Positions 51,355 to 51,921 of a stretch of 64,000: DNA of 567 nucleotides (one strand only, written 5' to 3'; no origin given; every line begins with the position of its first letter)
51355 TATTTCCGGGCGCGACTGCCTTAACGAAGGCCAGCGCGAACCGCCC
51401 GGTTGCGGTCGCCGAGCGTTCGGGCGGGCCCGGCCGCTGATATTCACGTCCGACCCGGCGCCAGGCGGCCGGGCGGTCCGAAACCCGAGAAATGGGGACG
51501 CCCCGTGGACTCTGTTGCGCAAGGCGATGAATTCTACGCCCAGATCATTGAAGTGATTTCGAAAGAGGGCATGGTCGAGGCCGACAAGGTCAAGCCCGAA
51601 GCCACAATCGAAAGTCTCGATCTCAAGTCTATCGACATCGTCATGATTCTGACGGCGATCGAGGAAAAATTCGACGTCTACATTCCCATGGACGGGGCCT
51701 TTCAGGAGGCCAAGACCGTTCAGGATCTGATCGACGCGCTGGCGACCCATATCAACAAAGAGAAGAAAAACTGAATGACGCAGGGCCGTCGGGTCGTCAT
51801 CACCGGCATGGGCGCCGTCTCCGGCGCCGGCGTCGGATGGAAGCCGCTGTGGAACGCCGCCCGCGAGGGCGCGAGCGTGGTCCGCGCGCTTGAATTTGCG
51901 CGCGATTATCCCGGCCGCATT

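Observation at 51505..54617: Dedicated ACP-KAS-(HadA-like/HadB-like)-SDR module with no enoyl reductase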

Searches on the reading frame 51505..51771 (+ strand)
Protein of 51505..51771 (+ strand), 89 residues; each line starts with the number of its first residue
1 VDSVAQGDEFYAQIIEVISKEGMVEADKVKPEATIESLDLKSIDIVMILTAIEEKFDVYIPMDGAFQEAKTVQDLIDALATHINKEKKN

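Call 9: search_protein_families(library=pfam, proteins=[window:51505-51771:+], max_evalue=0.01)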
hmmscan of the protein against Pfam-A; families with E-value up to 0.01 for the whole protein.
window:51505-51771:+ (89 aa): 1 family
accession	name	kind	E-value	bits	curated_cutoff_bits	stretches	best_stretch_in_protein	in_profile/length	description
PF00550.31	PP-binding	-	9.4e-08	32.6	20.8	1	13-79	2-67/67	Phosphopantetheine attachment site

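Call 10: search_protein_families(library=ncbifam, proteins=[window:51505-51771:+], max_evalue=0.01)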
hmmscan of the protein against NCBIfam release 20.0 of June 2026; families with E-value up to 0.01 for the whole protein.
window:51505-51771:+ (89 aa): 15 families
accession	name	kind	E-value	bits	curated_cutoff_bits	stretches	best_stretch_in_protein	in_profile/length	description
NF002150.0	PRK00982.1-4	subfamily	1.5e-11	44.4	66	1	8-82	4-78/80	acyl carrier protein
TIGR00517.1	acyl_carrier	equivalog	5e-10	39.1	70.45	1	10-80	4-74/77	acyl carrier protein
NF002148.0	PRK00982.1-2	subfamily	6.8e-10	38.7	71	1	9-82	4-77/79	acyl carrier protein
NF002147.0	PRK00982.1-1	equivalog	7.2e-10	38.6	84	1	6-80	4-78/83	acyl carrier protein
NF003757.0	PRK05350.1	equivalog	5e-08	33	65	1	8-84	5-81/83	acyl carrier protein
NF002151.0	PRK00982.1-5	equivalog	7e-07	29.3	92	1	16-80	10-74/78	acyl carrier protein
NF002149.0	PRK00982.1-3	equivalog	1.6e-06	27.9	106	1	14-82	8-76/78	acyl carrier protein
NF040636.1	AcpM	exception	4.6e-06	26.5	146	1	8-79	4-75/93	meromycolate extension acyl carrier protein AcpM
NF009104.0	PRK12449.1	equivalog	3.4e-05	23.7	70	1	8-83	4-79/80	acyl carrier protein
NF005079.0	PRK06508.1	equivalog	4.1e-05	23.9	83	1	11-69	5-64/93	acyl carrier protein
NF005480.0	PRK07081.1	equivalog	0.001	19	72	1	15-83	6-73/83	acyl carrier protein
NF006031.0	PRK08172.1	equivalog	0.0022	18.6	76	1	12-78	7-73/82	acyl carrier protein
NF005502.0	PRK07117.1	equivalog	0.0032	17.7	79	1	24-84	21-80/82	acyl carrier protein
TIGR04069.1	ocin_ACP_rel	hypoth_equivalog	0.0049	17.3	70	1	36-63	33-60/77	peptide maturation system acyl carrier-related protein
NF006617.0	PRK09184.1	subfamily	0.0063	16.5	70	1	16-88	24-95/96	phosphopantetheine-binding protein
